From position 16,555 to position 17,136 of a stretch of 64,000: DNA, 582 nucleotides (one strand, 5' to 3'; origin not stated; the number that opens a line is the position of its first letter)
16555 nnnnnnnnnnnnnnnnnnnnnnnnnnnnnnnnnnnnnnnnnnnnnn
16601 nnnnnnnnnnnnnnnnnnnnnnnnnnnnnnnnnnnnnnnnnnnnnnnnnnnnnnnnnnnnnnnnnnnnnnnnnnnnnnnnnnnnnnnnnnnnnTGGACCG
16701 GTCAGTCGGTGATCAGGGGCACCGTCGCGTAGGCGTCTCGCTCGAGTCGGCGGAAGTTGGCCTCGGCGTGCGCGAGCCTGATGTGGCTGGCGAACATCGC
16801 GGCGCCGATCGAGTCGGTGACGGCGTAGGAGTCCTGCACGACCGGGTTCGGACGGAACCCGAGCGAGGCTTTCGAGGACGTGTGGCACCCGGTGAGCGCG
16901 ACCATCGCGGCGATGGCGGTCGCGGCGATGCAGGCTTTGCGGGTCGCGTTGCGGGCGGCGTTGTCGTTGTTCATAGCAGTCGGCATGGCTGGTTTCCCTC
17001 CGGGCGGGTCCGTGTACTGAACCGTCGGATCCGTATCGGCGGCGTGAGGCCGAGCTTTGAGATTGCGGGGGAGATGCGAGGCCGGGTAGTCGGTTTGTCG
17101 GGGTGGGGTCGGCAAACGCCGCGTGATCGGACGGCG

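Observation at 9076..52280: HSI-I-syntenic type VI secretion cluster on one strand, with no spike or effector genes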

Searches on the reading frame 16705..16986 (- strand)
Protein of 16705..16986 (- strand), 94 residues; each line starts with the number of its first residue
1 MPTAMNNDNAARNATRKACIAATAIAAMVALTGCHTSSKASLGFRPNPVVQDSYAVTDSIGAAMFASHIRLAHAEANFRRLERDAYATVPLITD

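Call 65: search_protein_families(library=pfam, proteins=[window:16705-16986:-], max_evalue=1)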
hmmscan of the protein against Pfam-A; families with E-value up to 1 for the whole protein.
window:16705-16986:- (94 aa): 0 families
